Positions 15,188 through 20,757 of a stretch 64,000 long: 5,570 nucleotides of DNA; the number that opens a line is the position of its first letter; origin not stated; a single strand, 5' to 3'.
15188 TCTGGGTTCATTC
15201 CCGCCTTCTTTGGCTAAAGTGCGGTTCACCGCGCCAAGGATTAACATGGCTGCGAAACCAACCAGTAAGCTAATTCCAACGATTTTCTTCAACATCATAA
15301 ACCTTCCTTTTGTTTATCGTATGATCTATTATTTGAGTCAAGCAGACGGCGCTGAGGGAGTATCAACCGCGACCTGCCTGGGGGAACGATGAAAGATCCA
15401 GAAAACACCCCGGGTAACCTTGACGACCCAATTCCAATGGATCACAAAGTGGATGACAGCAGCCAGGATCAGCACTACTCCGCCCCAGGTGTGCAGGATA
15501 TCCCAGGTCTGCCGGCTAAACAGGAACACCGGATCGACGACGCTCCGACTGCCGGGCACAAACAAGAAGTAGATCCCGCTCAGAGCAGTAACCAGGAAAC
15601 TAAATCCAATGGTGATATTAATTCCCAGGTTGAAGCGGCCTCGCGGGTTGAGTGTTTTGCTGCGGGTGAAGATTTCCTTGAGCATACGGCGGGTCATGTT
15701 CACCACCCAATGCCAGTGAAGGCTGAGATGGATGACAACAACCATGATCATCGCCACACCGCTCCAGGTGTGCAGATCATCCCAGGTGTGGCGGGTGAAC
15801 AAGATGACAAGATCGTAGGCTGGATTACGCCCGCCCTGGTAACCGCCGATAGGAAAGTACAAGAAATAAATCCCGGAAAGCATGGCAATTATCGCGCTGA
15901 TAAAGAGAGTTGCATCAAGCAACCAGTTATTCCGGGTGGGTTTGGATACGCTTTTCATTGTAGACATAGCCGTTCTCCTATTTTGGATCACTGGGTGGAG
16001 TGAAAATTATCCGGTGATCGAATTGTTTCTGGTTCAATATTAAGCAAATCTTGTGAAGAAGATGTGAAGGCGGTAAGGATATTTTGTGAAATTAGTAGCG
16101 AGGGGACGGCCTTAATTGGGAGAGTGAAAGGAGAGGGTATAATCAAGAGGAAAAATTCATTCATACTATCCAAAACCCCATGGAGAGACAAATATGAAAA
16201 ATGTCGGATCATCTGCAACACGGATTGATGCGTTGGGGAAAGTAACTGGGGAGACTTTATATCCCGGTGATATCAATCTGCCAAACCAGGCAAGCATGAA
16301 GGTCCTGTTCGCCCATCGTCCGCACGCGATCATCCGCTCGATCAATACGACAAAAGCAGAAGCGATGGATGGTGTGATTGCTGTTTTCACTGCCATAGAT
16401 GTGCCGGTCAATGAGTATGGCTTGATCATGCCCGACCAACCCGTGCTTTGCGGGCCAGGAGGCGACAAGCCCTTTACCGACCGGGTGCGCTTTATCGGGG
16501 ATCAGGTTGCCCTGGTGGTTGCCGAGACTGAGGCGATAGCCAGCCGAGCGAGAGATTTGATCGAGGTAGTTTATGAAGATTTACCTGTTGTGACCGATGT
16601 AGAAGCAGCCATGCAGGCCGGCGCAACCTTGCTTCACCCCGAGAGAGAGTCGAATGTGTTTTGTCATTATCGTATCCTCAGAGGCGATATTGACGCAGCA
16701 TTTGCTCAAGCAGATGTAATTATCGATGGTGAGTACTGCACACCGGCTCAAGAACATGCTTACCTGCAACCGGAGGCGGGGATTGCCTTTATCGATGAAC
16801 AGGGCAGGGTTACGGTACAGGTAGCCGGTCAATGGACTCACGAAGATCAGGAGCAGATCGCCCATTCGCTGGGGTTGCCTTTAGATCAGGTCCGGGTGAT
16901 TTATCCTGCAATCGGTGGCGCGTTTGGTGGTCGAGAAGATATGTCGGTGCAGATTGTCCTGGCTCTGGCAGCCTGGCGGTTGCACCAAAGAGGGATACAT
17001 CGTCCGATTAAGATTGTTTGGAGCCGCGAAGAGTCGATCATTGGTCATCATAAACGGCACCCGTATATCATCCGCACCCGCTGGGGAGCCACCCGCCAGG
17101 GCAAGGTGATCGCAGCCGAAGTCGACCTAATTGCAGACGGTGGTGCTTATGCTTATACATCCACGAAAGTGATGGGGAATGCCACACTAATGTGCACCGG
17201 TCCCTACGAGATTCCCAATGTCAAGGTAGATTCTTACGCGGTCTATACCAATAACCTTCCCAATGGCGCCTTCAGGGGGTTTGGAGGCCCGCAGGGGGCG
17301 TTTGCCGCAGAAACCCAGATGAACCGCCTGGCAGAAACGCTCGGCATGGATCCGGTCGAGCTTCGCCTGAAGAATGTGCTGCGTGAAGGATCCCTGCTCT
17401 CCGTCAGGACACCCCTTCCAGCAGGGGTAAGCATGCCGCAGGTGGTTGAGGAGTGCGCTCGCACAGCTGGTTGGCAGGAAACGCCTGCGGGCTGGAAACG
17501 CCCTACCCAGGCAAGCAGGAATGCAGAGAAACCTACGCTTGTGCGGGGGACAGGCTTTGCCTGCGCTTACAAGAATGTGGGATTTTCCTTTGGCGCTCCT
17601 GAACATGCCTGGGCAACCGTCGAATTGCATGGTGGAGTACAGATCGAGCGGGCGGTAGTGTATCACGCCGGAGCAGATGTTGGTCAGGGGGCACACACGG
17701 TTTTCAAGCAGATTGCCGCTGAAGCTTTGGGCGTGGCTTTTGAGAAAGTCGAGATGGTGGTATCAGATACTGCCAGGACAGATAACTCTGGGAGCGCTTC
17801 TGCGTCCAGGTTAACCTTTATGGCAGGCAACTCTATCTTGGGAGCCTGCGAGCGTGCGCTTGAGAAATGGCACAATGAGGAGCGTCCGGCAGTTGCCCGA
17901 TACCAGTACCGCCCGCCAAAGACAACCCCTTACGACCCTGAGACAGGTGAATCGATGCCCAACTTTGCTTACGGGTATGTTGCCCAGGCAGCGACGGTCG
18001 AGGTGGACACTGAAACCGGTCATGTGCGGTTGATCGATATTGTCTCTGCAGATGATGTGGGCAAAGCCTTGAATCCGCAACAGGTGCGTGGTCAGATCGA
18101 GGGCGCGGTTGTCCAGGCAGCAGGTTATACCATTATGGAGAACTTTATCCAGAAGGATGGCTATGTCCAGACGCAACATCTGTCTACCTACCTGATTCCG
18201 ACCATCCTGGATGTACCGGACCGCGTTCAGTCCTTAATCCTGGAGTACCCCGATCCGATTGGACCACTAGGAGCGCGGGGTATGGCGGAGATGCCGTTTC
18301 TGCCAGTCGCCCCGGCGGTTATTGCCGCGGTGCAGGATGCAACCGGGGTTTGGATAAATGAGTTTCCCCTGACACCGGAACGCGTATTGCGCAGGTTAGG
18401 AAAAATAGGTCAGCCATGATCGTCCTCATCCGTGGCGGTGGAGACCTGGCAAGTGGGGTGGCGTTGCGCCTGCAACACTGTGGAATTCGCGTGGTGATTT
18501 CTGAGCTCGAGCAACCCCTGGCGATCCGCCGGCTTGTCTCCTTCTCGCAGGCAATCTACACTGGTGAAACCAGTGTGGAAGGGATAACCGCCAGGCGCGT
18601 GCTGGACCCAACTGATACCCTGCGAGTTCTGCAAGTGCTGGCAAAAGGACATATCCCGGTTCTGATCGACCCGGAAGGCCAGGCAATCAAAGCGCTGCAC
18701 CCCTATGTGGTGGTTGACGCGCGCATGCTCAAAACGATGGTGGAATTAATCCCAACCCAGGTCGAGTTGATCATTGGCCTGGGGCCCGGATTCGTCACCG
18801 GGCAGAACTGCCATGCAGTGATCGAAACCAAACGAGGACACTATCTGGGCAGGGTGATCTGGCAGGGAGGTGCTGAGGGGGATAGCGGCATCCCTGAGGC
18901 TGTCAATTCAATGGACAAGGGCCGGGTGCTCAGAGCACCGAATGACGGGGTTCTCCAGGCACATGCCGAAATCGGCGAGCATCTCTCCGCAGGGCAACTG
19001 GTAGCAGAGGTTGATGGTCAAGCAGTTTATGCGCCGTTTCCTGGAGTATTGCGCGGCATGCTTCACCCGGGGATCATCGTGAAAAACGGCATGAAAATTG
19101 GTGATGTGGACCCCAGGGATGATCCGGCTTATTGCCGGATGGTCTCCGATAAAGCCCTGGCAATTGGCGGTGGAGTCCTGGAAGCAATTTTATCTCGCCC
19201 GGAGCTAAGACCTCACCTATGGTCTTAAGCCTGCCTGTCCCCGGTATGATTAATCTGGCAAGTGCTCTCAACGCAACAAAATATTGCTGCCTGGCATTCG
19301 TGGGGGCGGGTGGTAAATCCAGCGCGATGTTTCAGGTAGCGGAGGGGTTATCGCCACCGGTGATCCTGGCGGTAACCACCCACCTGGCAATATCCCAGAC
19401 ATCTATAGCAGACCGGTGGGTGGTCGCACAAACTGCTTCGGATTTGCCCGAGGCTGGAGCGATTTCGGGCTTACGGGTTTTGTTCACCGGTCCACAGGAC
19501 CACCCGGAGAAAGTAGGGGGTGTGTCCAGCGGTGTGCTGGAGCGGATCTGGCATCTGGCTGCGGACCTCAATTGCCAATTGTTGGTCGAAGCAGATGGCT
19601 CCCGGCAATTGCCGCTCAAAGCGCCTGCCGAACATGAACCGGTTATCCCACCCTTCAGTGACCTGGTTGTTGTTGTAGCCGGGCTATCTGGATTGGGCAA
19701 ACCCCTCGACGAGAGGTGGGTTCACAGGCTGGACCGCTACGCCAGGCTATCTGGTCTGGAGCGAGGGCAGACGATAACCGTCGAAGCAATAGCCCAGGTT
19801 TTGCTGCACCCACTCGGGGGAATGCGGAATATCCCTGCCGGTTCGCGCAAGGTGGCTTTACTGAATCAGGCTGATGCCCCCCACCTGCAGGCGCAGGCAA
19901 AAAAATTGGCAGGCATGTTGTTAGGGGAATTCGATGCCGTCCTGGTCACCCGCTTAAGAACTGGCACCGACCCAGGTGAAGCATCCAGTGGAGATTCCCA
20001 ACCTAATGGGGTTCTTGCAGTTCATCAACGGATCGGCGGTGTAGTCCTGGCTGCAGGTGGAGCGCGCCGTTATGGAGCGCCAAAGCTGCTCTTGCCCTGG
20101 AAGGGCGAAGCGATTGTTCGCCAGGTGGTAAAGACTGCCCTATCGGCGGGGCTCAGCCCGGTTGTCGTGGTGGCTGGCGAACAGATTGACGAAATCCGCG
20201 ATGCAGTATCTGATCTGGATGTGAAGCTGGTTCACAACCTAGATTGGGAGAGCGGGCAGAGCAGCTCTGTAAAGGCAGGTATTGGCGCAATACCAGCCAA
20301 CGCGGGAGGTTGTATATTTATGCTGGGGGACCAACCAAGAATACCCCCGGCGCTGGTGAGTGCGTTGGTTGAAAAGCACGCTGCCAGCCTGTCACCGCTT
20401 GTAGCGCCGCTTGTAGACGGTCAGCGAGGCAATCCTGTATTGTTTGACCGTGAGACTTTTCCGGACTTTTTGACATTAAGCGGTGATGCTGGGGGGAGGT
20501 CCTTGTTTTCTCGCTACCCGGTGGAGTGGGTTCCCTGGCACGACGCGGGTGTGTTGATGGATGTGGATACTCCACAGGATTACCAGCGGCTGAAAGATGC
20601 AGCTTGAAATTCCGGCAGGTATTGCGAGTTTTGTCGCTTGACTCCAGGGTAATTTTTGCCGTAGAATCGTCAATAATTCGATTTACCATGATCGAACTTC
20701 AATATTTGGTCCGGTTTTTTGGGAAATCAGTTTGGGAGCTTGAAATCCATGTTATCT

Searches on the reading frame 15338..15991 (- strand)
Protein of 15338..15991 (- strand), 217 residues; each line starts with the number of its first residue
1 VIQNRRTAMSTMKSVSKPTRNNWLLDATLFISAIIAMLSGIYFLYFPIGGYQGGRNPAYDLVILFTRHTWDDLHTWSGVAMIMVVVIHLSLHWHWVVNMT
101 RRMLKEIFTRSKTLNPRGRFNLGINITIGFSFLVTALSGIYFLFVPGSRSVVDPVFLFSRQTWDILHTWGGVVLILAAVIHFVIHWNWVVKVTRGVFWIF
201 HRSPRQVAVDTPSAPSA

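Call 75: search_protein_families(library=pfam, proteins=[window:15338-15991:-], max_evalue=0.0001)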
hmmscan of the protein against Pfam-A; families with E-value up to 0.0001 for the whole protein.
window:15338-15991:- (217 aa): 3 families
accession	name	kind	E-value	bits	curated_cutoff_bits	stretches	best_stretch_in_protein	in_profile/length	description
PF14358.11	DUF4405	-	8.4e-22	77.9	26.7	2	25-93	2-66/66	Domain of unknown function (DUF4405)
PF01794.25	Ferric_reduct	-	1.6e-05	25.4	28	0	139-193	8-63/121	Ferric reductase like transmembrane component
PF01292.26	Ni_hydr_CYTB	-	6.4e-05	23.2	30.1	0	25-104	103-177/179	Prokaryotic cytochrome b561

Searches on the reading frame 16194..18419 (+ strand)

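Call 51: search_protein_families(library=pfam, proteins=[window:16194-18419:+], max_evalue=0.0001)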
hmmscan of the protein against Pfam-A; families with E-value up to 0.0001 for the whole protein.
window:16194-18419:+ (741 aa): 3 families
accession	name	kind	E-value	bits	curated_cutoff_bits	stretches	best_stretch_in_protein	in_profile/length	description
PF02738.23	MoCoBD_1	-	1.2e-80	270.6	27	1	147-395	1-244/244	Molybdopterin cofactor-binding domain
PF20256.3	MoCoBD_2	-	3.3e-58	197.9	27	2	562-675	173-283/283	Molybdopterin cofactor-binding domain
PF01315.27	Ald_Xan_dh_C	-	5.7e-22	78.6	31.3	1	18-131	1-110/110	Aldehyde oxidase and xanthine dehydrogenase, a/b hammerhead domain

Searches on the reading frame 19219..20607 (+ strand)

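Call 51: search_protein_families(library=pfam, proteins=[window:19219-20607:+], max_evalue=0.0001)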
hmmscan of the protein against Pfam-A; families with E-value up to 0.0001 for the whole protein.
window:19219-20607:+ (462 aa): 2 families
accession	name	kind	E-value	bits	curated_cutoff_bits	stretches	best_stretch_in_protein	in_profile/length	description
PF12804.13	NTP_transf_3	-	7.4e-36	124.2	27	1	274-433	1-157/160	MobA-like NTP transferase domain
PF19842.5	YqeC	-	1.8e-33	116.3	27.6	1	26-171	2-144/145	YqeC protein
